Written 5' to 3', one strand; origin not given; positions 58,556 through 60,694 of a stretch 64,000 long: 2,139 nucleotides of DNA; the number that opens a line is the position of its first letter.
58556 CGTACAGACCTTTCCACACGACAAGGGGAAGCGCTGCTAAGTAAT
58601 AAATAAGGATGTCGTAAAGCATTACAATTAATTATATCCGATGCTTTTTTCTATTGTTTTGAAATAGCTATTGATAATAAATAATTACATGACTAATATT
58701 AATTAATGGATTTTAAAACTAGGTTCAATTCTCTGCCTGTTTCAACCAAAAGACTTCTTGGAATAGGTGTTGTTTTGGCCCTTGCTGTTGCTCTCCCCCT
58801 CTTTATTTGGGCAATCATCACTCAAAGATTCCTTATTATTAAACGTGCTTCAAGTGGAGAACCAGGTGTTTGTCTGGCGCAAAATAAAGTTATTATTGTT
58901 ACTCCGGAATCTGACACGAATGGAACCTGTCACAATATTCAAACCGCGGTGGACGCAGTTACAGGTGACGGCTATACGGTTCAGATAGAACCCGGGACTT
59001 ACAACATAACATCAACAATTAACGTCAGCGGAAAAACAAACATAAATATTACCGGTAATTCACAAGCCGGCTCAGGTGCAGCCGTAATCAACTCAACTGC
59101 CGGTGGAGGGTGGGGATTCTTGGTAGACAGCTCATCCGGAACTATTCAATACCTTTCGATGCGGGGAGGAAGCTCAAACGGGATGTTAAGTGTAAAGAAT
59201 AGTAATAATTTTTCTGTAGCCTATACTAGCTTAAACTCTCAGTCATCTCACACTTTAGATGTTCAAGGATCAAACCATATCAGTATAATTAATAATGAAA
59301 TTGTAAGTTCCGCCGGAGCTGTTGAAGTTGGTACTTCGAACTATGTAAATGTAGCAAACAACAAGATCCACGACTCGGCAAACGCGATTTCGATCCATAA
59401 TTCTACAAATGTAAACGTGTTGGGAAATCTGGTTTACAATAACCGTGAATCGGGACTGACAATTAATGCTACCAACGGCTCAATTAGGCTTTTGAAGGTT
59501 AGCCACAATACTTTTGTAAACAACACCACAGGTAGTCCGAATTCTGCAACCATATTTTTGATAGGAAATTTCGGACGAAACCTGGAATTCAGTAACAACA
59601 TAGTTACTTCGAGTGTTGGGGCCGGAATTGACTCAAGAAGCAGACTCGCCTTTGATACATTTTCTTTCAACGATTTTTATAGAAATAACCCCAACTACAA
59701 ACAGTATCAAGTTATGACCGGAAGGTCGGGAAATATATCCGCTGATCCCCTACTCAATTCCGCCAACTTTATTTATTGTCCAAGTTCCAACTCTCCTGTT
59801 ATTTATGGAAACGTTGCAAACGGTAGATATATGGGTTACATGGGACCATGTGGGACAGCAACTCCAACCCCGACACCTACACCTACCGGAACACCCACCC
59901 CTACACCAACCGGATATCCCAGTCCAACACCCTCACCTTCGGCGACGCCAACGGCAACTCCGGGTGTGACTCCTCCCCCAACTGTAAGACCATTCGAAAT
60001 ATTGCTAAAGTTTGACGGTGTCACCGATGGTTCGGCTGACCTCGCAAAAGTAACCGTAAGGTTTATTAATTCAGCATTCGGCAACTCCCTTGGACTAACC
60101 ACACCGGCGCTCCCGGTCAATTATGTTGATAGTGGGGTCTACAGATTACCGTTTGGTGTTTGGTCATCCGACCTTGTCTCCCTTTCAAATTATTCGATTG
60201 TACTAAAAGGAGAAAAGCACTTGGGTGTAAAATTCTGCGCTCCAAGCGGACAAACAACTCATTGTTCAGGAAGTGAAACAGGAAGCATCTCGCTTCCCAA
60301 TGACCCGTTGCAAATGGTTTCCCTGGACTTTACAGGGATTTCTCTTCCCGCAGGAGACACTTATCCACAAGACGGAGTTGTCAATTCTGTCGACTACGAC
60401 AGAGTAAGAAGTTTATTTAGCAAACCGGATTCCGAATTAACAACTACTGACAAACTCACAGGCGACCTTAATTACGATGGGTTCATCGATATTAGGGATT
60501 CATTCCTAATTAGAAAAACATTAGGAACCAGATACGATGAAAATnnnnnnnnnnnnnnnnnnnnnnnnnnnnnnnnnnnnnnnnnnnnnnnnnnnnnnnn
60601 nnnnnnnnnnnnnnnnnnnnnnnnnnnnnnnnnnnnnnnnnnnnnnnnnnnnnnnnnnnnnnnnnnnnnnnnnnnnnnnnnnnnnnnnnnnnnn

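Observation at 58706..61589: Translationally coupled dockerin-like beta-helix exoprotein and membrane-anchored cohesin-like protein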

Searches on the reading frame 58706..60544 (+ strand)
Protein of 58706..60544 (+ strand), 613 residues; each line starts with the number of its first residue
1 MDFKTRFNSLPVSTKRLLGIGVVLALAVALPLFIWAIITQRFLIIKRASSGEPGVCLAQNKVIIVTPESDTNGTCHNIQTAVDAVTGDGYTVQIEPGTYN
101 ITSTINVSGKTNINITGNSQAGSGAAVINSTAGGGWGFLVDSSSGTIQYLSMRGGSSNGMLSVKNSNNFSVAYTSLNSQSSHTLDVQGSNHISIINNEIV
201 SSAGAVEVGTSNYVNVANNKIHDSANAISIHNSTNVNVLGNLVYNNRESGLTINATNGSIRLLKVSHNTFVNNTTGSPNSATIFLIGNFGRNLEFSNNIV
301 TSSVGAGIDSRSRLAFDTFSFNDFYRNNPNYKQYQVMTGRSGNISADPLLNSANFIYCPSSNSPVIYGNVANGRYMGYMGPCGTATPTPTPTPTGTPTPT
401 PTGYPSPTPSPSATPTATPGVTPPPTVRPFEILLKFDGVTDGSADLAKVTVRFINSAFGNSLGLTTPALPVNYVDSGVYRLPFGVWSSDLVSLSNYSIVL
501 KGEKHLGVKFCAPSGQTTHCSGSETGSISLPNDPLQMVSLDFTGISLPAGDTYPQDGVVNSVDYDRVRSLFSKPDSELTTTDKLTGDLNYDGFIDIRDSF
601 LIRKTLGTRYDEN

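Call 3: search_protein_families(library=pfam, proteins=[window:58706-60544:+], max_evalue=10)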
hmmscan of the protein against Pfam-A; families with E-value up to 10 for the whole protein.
window:58706-60544:+ (613 aa): 3 families
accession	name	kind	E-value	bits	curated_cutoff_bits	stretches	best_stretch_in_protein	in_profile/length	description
PF13229.12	Beta_helix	-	1.3e-10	41.5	25.9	1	162-309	4-143/158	Right handed beta helix region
PF05048.19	NosD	-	0.00013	21.9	23.6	2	88-275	8-174/212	Periplasmic copper-binding protein (NosD)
PF00404.24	Dockerin_1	-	0.0002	21.9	22.9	1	555-606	6-56/57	Dockerin type I domain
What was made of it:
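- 58868..59851 (+): Right-handed parallel beta-helix cargo domain (aa ~55-382). NosD, E 1.3e-4 (call 3).
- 60347..60544 (+): Divergent two-repeat dockerin (aa 548-613). Loop 1 is 60353-60394 and is atypical (one extra residue, no D/N at position 3). Loop 2 is 60464-60499 and is canonical (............). Pfam Dockerin_1: 21.9 bits against 22.9 (call 3).
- On Dockerin type I (Pfam PF00404): The window protein scores 21.9 bits, E 2e-4 (call 3).
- On Right-handed parallel beta-helix (pectin-lyase-like; Pfam PF13229): 41.5 bits against a cutoff of 25.9, E 1.3e-10 (call 3).
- Checked: Pfam Beta_helix PF13229, E 1.3e-10, aa 162-309 (call 3). Pfam Dockerin_1 scores 21.9 bits against a gathering cutoff of 22.9, E 2e-4, covering profile positions 6-56 of 57 (call 3).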

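Call 7: search_solved_structures(query=window:58706-60544:+, max_evalue=10, show_alignments=3)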
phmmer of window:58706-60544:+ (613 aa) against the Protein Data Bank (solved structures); distinct sequences matched with E-value up to 10: 7.
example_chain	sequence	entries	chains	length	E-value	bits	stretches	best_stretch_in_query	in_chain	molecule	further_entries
3vv1_A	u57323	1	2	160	0.083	14.7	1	104-193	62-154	Protein LEC-6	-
4l3a_A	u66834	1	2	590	0.18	13.6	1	385-421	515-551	Internalin K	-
5m2o_B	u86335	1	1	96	0.19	13.5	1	576-607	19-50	Group I Dockerin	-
9cca_A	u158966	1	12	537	0.76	11.6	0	384-423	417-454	Circumsporozoite protein,Pyridoxal 5'-phosphate synthase subunit Pdx1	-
8x8h_A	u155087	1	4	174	1.9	10.3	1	349-402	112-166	Pectate disaccharide-lyase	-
9ynu_F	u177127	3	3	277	3.4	9.4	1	385-453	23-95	Putative transcription initiation factor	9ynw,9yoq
9glc_BD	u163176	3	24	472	7.4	8.3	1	396-428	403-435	Non-POU domain containing octamer binding | Non-POU domain-containing octamer-binding protein isoform X2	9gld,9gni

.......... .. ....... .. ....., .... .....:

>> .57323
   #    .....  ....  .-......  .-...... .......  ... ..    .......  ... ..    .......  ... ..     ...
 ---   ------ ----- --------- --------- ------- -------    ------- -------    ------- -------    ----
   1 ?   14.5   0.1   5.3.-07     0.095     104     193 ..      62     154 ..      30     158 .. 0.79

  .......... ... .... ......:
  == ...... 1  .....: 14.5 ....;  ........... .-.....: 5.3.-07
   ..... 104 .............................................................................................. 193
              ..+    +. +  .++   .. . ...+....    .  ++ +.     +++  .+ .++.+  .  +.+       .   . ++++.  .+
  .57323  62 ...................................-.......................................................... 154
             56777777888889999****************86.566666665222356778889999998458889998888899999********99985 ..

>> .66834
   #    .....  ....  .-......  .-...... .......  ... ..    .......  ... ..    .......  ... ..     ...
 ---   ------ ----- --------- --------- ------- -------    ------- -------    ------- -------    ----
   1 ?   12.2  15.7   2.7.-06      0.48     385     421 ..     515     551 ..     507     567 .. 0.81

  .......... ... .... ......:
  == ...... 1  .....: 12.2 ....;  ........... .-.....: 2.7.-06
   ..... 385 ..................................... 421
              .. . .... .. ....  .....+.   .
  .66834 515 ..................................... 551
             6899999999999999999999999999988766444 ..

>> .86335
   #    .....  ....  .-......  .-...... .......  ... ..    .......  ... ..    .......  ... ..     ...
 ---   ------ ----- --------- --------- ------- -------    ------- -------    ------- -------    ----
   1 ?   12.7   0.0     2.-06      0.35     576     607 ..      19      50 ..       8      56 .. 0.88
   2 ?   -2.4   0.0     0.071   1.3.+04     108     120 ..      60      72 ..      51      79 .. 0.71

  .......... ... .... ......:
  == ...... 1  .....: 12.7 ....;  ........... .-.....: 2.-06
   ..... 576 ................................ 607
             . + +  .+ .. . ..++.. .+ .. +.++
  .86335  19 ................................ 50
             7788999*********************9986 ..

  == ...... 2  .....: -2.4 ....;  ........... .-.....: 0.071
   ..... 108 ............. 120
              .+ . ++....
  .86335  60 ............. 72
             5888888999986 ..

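Call 12: find_homologous_proteins(query=window:58706-60544:+, max_evalue=0.001)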
Query window:58706-60544:+ (613 aa): 60 proteins with E <= 0.001 among 8000 candidates.
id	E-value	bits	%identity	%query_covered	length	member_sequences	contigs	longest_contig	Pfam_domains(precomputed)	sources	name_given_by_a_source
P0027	0.0e+0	1357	100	100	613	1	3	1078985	PF13229.13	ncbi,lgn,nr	ncbi:MAG: right-handed parallel beta-helix repeat-containing protein [Candidatus Woesebacteria bacte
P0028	0.0e+0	1047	77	100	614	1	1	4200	PF13229.13,PF05048.20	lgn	-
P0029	0.0e+0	1039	76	100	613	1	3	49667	PF13229.13,PF05048.20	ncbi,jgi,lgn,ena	-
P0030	5.1e-200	684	59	63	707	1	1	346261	PF13229.13,PF05048.20,PF00295.24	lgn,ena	-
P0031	1.5e-196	673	53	67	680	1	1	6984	PF13229.13,PF05048.20,PF18911.7,PF00295.24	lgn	-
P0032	1.2e-191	657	72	62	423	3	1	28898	PF13229.13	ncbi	ncbi:MAG: Filamentous hemagglutinin family outer membrane protein, partial [Candidatus Woesebacteria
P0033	6.9e-191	654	52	100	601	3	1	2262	PF13229.13,PF05048.20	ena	-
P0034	7.7e-186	637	50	100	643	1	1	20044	PF13229.13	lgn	-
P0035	1.3e-183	630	55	65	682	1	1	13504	-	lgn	-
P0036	6.6e-183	628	59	62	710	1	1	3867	PF13229.13,PF00404.25,PF05048.20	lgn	-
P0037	5.4e-178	611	60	62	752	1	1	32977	PF13229.13,PF05048.20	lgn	-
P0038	9.2e-178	611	51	62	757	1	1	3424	PF13229.13,PF00404.25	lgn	-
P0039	9.2e-175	601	49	63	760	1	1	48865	PF13229.13,PF00404.25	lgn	-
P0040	1.2e-173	597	49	62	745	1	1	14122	PF13229.13,PF00801.27,PF05048.20,PF18911.7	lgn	-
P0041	7.8e-172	591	58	62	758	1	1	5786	PF13229.13,PF05048.20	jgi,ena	-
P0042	5.2e-171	588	57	62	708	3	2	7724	PF13229.13,PF05048.20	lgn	-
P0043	5.8e-166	572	57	62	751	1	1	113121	PF13229.13,PF05048.20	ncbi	-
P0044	1.1e-162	561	49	100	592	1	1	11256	PF13229.13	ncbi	-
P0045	3.4e-159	549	48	64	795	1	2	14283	PF13229.13,PF00404.25,PF05048.20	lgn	-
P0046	8.7e-159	548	48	80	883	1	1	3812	PF13229.13,PF10342.16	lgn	-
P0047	2.3e-154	533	44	100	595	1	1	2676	PF00404.25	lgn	-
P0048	2.8e-145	503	43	100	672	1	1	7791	PF13229.13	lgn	-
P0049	3.0e-138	480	52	55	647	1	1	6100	PF13229.13,PF10342.16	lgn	-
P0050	8.8e-126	439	56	61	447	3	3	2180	PF13229.13,PF00404.25,PF05048.20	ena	-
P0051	8.9e-121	423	56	62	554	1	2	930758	PF13229.13,PF00404.25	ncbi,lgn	-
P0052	1.2e-113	399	54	62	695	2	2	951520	PF13229.13,PF00404.25,PF05048.20,PF18911.7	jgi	jgi:hypothetical protein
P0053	1.3e-107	379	50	63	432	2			PF13229.13,PF00295.24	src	-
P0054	4.7e-99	351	55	31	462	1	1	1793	PF13229.13,PF00801.27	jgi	jgi:parallel beta-helix repeat protein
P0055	3.5e-98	348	41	78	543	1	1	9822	PF13229.13,PF00404.25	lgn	-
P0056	4.0e-98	348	43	69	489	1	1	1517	PF13229.13,PF05048.20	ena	-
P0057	8.7e-91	323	46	62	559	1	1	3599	PF13229.13,PF00404.25,PF05048.20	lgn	-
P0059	5.1e-84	301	44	61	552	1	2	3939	PF13229.13,PF05048.20,PF00295.24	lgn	-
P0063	9.1e-75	271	31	100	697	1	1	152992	PF13229.13,PF05048.20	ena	-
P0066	3.7e-65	239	43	55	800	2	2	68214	PF00404.25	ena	-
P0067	2.0e-63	233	46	43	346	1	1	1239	PF13229.13,PF00404.25,PF05048.20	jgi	jgi:hypothetical protein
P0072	2.3e-33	134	47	17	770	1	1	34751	PF00404.25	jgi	jgi:hypothetical protein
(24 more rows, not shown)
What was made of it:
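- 58706..60547 (+): Gene A: 613-aa cargo protein (signal-anchor, beta-helix, PT linker, X-like beta module, dockerin). Identical to P0027, which NCBI names 'right-handed parallel beta-helix repeat-containing protein, Candidatus Woesebacteria' and which lies on a 1.08-Mb contig (call 12).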

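Call 59: search_protein_families(library=ncbifam, proteins=[window:58706-60544:+], max_evalue=0.01)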
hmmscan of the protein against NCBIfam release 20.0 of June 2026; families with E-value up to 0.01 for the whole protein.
window:58706-60544:+ (613 aa): 1 family
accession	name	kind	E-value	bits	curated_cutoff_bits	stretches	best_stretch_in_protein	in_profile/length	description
NF033186.1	internalin_K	exception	0.0028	16.2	1100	1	386-421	509-546/604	class 1 internalin InlK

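Call 61: search_solved_structures(query=A6, max_evalue=0.1, show_alignments=0)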
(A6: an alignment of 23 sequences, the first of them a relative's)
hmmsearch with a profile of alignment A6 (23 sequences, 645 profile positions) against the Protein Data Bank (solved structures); distinct sequences matched with E-value up to 0.1: 34.
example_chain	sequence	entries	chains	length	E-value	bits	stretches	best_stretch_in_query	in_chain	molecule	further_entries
4fl4_A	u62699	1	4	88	6.1e-07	31.7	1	580-636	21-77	Glycoside hydrolase family 9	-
2ccl_B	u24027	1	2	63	2.1e-06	30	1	582-636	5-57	ENDO-1,4-BETA-XYLANASE Y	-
1ohz_B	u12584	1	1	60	2.6e-06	29.7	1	582-636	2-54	ENDO-1,4-BETA-XYLANASE Y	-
8x39_A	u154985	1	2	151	7.1e-06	28.2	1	578-635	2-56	Serine protease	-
8x3a_A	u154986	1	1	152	7.3e-06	28.2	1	578-635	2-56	Serine protease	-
4cj0_A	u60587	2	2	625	1e-05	27.7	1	569-636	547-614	ENDOGLUCANASE D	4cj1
1clc_A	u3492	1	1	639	1.1e-05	27.7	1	569-636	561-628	ENDOGLUCANASE CELD; EC: 3.2.1.4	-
2y3n_B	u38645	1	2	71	5.1e-05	25.4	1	581-638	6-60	CELLULOSOMAL FAMILY-48 PROCESSIVE GLYCOSIDE HYDROLASE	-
8ja4_A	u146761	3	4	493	5.2e-05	25.4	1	207-282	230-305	mannuronan 5-epimerase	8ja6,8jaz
8xfq_A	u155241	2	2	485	7e-05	24.9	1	207-282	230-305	mannuronan 5-epimerase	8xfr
4wi0_B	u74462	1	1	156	0.0001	24.4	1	557-638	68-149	Cellulosomal scaffoldin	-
2yik_A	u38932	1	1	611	0.00013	24.1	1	578-636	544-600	ENDOGLUCANASE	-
4u3s_B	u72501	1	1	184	0.00025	23.1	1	555-639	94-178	Cellulosomal scaffoldin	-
2mte_A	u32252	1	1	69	0.00038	22.5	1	581-635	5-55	Cellulose 1,4-beta-cellobiosidase (reducing end) CelS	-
1daq_A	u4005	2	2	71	0.0004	22.5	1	581-635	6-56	ENDOGLUCANASE SS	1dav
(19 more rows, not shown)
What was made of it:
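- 58868..59851 (+): The family profile's nearest solved relatives are mannuronan C5-epimerases, E 5e-5 (call 61).
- On Cellulosome: The cargo is a beta-helix whose nearest solved relatives are mannuronan C5-epimerases, E 5e-5 (call 61).
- Closest known: Anchoring scaffoldins with type II/III cohesins binding an X-module-plus-dockerin unit. Same: The dockerin profile hits 2b59_B, 4u3s_B and 3kcp_A (call 61).
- The full-length profile also hits the dockerin part of solved X-module-plus-dockerin chains 2b59_B, 4u3s_B and 3kcp_A (call 61).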
